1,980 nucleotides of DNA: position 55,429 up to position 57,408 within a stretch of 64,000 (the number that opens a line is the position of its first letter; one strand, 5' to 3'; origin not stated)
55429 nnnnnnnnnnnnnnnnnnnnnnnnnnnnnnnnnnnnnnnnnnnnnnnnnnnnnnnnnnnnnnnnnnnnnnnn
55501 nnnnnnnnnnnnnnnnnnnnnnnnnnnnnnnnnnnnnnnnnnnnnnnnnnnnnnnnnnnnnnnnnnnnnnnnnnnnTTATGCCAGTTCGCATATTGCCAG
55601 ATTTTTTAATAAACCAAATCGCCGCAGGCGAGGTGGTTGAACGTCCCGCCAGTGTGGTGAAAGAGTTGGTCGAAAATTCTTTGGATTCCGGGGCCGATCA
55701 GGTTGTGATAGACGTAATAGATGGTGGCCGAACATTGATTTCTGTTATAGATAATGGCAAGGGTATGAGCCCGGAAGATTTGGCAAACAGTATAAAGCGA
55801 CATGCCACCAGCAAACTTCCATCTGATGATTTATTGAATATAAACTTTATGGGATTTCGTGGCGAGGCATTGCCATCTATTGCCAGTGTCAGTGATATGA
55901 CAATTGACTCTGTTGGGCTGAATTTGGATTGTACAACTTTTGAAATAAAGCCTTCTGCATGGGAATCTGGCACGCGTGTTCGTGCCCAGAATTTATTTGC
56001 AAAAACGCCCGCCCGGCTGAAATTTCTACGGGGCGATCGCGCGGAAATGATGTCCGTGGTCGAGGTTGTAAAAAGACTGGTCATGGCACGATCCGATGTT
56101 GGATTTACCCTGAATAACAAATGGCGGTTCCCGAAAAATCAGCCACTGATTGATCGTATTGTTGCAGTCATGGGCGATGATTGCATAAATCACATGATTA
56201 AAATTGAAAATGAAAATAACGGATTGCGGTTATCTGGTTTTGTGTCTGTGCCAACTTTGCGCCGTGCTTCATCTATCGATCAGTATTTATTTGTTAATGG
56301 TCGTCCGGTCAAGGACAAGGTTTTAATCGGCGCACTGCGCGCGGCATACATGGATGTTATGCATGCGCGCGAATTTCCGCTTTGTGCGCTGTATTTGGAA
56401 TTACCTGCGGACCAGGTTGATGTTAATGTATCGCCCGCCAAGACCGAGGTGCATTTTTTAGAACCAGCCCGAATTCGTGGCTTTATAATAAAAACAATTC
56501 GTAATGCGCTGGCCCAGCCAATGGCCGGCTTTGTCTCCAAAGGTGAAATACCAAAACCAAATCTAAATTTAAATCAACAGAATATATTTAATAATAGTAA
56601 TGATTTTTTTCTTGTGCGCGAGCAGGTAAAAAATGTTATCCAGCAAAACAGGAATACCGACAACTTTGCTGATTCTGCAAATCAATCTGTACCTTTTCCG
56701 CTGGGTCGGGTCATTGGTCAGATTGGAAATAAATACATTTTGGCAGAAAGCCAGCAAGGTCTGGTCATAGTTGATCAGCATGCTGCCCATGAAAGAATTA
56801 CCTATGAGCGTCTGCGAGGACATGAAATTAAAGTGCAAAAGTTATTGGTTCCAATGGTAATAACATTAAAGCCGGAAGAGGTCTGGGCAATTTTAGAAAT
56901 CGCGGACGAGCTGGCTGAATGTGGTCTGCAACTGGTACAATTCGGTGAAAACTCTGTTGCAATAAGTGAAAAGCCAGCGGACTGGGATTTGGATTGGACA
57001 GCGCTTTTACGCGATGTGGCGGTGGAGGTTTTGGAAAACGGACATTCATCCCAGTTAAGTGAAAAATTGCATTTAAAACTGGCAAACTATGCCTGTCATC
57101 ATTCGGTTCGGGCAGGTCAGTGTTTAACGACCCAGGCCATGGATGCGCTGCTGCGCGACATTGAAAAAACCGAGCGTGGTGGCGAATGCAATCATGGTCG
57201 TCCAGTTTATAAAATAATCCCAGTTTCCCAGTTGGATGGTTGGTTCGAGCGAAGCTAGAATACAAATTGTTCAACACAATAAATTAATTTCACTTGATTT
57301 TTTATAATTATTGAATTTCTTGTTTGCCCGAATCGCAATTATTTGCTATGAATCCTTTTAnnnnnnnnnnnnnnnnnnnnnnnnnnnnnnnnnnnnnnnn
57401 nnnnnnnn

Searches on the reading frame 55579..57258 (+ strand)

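Call 6: search_protein_families(library=pfam, proteins=[window:55579-57258:+], max_evalue=0.01)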
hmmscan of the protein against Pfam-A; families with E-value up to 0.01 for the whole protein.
window:55579-57258:+ (559 aa): 4 families
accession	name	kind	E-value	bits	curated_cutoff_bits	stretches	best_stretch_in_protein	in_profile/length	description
PF08676.16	MutL_C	-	2.8e-35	121.5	25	1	379-516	1-142/142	MutL C terminal dimerisation domain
PF01119.25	DNA_mis_repair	-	4.1e-35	120.4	26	1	195-311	2-118/119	DNA mismatch repair protein, C-terminal domain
PF13589.12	HATPase_c_3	-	1.5e-11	44.9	25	1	24-112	4-93/137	Histidine kinase-, DNA gyrase B-, and HSP90-like ATPase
PF02518.31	HATPase_c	-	9.6e-08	32.9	26.4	1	21-77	4-63/111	Histidine kinase-, DNA gyrase B-, and HSP90-like ATPase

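Call 7: search_protein_families(library=ncbifam, proteins=[window:55579-57258:+], max_evalue=0.01)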
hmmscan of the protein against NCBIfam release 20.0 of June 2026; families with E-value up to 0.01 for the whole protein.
window:55579-57258:+ (559 aa): 10 families
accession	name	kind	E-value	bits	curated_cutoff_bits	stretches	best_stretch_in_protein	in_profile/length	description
NF000953.0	PRK00095.2-4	equivalog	1.7e-176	588.7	693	2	1-313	1-330/611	DNA mismatch repair endonuclease MutL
NF000949.0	PRK00095.1-2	equivalog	1.1e-161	540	750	2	2-316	6-330/634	DNA mismatch repair endonuclease MutL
NF000952.0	PRK00095.2-2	subfamily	2e-146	489.1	840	2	1-344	1-358/623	DNA mismatch repair endonuclease MutL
TIGR00585.2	mutl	equivalog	9.7e-142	473.7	180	2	3-326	1-331/555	DNA mismatch repair endonuclease MutL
NF000950.0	PRK00095.1-3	equivalog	2.8e-114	382.8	756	2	4-313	5-327/641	DNA mismatch repair endonuclease MutL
NF000948.0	PRK00095.1-1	equivalog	2.3e-99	334.1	701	2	1-363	1-384/625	DNA mismatch repair endonuclease MutL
NF000951.0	PRK00095.2-1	equivalog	5.4e-79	266.3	391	1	2-558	4-549/559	DNA mismatch repair endonuclease MutL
NF000954.0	PRK00095.2-5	equivalog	8.7e-74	248.9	937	1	2-467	6-506/588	DNA mismatch repair endonuclease MutL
NF050001.1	restrict_BbrUII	equivalog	9.9e-05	21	550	1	24-70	22-66/659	BbrUII/HgiDII family restriction enzyme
NF047352.1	P_loop_sacsin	domain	0.0038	17.7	50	0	25-79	2-53/80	sacsin N-terminal ATP-binding-like domain-containing protein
